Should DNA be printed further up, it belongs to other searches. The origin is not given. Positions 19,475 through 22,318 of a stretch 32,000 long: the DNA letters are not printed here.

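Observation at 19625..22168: Acyltransferase fused through a TM helix to a C45/isopenicillin-N-acyltransferase-like Ntn-hydrolase and TPR domain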

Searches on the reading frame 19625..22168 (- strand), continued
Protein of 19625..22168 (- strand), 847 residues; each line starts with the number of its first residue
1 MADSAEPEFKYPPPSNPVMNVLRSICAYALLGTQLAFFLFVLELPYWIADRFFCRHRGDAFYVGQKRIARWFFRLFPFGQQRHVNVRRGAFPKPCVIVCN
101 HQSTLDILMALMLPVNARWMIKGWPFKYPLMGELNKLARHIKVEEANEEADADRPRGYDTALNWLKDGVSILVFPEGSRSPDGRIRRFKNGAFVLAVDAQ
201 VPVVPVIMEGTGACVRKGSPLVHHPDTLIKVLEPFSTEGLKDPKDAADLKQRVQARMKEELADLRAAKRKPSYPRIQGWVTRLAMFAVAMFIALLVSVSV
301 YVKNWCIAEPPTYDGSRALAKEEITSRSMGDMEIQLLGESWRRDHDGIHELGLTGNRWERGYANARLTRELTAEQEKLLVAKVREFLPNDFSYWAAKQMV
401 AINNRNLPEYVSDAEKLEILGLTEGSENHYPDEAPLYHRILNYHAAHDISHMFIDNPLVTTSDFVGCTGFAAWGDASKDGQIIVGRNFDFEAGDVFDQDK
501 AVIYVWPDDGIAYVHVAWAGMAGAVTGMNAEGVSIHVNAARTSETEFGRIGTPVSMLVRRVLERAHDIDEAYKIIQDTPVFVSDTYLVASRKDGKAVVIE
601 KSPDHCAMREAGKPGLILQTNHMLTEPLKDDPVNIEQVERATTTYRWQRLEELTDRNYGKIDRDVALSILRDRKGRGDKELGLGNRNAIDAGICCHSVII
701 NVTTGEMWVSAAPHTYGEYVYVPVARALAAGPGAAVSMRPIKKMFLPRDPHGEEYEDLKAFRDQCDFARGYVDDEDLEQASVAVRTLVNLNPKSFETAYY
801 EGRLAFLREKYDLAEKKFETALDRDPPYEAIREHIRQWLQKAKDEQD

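Call 15: find_encoding_contigs(protein=P0022, flank=10000, max_places=2)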
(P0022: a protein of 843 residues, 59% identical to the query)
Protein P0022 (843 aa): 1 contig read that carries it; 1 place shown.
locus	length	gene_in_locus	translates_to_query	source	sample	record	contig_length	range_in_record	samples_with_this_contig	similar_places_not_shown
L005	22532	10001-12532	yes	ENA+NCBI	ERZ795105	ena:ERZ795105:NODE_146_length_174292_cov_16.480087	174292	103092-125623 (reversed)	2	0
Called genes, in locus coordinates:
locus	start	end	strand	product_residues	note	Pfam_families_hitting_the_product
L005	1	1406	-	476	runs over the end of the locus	PF02874:ATP-synt_ab_N, PF00006:ATP-synt_ab, PF22919:ATP-synt_VA_C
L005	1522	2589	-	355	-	PF01040:UbiA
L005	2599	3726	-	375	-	PF00109:ketoacyl-synt, PF13723:Ketoacyl-synt_2 (faint), PF08545:ACP_syn_III (faint)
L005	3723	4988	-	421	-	PF00109:ketoacyl-synt, PF00108:Thiolase_N (weak), PF02801:Ketoacyl-synt_C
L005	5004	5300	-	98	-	PF00550:PP-binding (weak)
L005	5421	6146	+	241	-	PF00106:adh_short, PF08659:KR, PF13561:adh_short_C2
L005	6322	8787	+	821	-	PF03176:MMPL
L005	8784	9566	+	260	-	-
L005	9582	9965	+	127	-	PF22818:ApeI-like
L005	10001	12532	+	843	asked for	PF01553:Acyltransferase, PF03417:AAT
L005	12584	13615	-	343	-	-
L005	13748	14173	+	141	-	PF01475:FUR, PF12840:HTH_20 (weak)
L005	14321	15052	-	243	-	-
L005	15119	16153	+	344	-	-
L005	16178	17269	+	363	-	PF02606:LpxK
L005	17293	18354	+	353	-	PF03279:Lip_A_acyltrans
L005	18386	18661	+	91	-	-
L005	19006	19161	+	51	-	PF09527:ATPase_gene1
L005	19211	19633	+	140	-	-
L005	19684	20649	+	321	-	-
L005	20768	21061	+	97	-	PF00137:ATP-synt_C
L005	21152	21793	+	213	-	PF00430:ATP-synt_B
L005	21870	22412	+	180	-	PF00213:OSCP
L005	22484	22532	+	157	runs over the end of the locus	-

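Call 16: find_encoding_contigs(protein=P0057, flank=10000, max_places=3)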
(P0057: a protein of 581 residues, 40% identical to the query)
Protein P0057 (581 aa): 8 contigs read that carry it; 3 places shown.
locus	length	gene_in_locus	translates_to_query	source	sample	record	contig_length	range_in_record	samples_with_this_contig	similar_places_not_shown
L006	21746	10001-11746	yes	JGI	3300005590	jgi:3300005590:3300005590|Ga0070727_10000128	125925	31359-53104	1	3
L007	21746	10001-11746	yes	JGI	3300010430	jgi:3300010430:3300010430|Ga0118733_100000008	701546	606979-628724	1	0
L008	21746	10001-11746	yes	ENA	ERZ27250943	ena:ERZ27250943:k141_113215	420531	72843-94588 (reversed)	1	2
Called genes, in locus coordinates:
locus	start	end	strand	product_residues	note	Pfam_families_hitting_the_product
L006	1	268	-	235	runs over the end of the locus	-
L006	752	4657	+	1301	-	PF23500:DUF7133, PF08305:NPCBM, PF06439:3keto-disac_hyd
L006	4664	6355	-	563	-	-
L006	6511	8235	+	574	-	PF02366:PMT, PF13231:PMT_2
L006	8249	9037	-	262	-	-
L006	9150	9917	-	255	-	PF13489:Methyltransf_23, PF00891:Methyltransf_2, PF05175:MTS (weak), PF08241:Methyltransf_11, PF08242:Methyltransf_12, PF13649:Methyltransf_25, PF13847:Methyltransf_31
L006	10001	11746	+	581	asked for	PF03417:AAT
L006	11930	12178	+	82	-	PF00550:PP-binding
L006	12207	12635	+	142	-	PF22817:ApeP-like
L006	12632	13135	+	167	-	PF13279:4HBT_2, PF03061:4HBT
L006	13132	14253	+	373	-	PF00109:ketoacyl-synt, PF08545:ACP_syn_III (faint), PF02801:Ketoacyl-synt_C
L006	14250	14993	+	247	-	-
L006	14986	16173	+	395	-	PF00109:ketoacyl-synt, PF00108:Thiolase_N (faint), PF02801:Ketoacyl-synt_C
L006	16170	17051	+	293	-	PF13723:Ketoacyl-synt_2 (weak)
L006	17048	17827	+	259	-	PF01522:Polysacc_deac_1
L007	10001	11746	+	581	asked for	PF03417:AAT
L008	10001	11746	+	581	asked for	PF03417:AAT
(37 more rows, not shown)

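Call 47: search_protein_families(library=pfam, proteins=[P0045], max_evalue=0.01)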
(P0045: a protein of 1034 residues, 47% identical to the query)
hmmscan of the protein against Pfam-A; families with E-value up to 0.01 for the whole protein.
P0045 (1034 aa): 2 families
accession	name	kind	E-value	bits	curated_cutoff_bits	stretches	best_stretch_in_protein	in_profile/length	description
PF01522.26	Polysacc_deac_1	-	1.6e-24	86.7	23.1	1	64-182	5-121/124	Polysaccharide deacetylase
PF03417.21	AAT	-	6.1e-21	75.6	23.2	1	664-852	6-183/225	Acyl-coenzyme A:6-aminopenicillanic acid acyl-transferase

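Call 58: search_protein_representatives(protein=window:19628-22168:-)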
Query: 847 residues. Proteins with E-value up to 0.001 (for the whole library): 17467; up to 1e-10: 4085; up to 1e-30: 305. The best 150 are listed.
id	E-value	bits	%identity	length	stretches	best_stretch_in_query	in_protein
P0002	0.0e+00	1655.7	81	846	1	1-846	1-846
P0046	6.4e-155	533.8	47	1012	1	275-836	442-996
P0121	5.1e-131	454.7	59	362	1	8-367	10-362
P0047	1.4e-118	413.5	42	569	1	284-835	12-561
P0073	1.7e-105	370.3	39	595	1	283-828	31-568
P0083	4.0e-104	365.7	37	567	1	269-842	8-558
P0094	4.8e-102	358.9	39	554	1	290-840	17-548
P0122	8.8e-101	354.7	40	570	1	267-836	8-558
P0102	1.5e-100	353.9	38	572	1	284-841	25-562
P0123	1.7e-100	353.7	63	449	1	354-605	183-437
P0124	4.2e-100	352.4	37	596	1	279-842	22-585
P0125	9.2e-98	344.7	57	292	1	556-846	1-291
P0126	1.3e-96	340.9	37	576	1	286-843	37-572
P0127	2.1e-96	340.2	40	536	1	288-795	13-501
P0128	1.7e-95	337.2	38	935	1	328-842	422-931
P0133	3.4e-87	309.7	39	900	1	336-840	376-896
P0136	7.8e-86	305.2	36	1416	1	344-831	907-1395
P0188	9.5e-69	248.7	38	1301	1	345-729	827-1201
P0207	5.8e-66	239.5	35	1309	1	275-744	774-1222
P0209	1.4e-65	238.2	35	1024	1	257-730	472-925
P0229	8.2e-63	229.1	36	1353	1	278-720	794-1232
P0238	3.6e-61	223.6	35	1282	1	338-725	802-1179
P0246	1.1e-58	215.4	35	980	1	273-728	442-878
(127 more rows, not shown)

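Call 59: search_protein_families(library=pfam, proteins=[P0136, P0188, P0207, P0229, P0128, P0133, P0209, P0246], max_evalue=0.0001)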
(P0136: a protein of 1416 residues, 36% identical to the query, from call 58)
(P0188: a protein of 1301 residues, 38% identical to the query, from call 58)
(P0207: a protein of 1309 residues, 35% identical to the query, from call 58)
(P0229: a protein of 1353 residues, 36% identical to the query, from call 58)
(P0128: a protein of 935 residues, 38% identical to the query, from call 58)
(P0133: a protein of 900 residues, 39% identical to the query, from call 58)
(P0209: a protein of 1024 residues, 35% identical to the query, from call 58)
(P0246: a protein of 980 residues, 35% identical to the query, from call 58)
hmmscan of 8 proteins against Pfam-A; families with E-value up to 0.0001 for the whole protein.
P0136 (1416 aa): 2 families
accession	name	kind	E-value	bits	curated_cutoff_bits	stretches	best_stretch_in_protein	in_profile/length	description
PF03417.21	AAT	-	6.5e-13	49.3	23.2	1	1067-1237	24-186/225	Acyl-coenzyme A:6-aminopenicillanic acid acyl-transferase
PF03176.21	MMPL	-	2.6e-08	33.6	20.5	1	223-428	98-305/333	MMPL family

P0188 (1301 aa): 3 families
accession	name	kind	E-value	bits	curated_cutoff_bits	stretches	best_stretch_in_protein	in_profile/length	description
PF03417.21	AAT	-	1.9e-23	83.8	23.2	1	955-1182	5-219/225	Acyl-coenzyme A:6-aminopenicillanic acid acyl-transferase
PF03176.21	MMPL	-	1.7e-13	50.7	20.5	2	216-400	112-308/333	MMPL family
PF14559.12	TPR_19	-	7.9e-06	26.6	25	1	1236-1297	7-67/68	Tetratricopeptide repeat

P0207 (1309 aa): 2 families
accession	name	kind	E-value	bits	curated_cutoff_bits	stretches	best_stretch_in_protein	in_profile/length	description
PF03417.21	AAT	-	1.2e-19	71.4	23.2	1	963-1152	6-184/225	Acyl-coenzyme A:6-aminopenicillanic acid acyl-transferase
PF03176.21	MMPL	-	5.7e-06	25.9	20.5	1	608-765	124-299/333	MMPL family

P0229 (1353 aa): 1 family
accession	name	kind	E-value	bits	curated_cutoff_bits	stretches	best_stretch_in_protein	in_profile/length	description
PF03417.21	AAT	-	3.5e-19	69.8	23.2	1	993-1187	5-186/225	Acyl-coenzyme A:6-aminopenicillanic acid acyl-transferase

P0128 (935 aa): 3 families
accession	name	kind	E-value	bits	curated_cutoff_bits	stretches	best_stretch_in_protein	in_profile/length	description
PF03417.21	AAT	-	3.3e-18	66.6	23.2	1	570-764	4-187/225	Acyl-coenzyme A:6-aminopenicillanic acid acyl-transferase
PF07719.23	TPR_2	-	2.1e-06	27.8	27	0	886-915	3-32/34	Tetratricopeptide repeat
PF13432.12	TPR_16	-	1.8e-05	25.5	32.7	1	856-917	3-64/65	Tetratricopeptide repeat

P0133 (900 aa): 3 families
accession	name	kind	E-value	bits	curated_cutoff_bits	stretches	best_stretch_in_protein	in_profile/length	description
PF03417.21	AAT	-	7.7e-13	49.1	23.2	1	529-720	8-186/225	Acyl-coenzyme A:6-aminopenicillanic acid acyl-transferase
PF13371.12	TPR_9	-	1.9e-05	25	35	1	834-896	12-73/73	Tetratricopeptide repeat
PF13432.12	TPR_16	-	2.8e-05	24.9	32.7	1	831-884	11-64/65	Tetratricopeptide repeat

P0209 (1024 aa): 1 family
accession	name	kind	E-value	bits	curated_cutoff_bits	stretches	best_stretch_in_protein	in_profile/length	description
PF03417.21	AAT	-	1e-12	48.7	23.2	1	702-852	28-171/225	Acyl-coenzyme A:6-aminopenicillanic acid acyl-transferase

P0246 (980 aa): 1 family
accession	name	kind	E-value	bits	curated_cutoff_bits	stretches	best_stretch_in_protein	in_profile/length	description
PF03417.21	AAT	-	3.1e-16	60.2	23.2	1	659-824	30-185/225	Acyl-coenzyme A:6-aminopenicillanic acid acyl-transferase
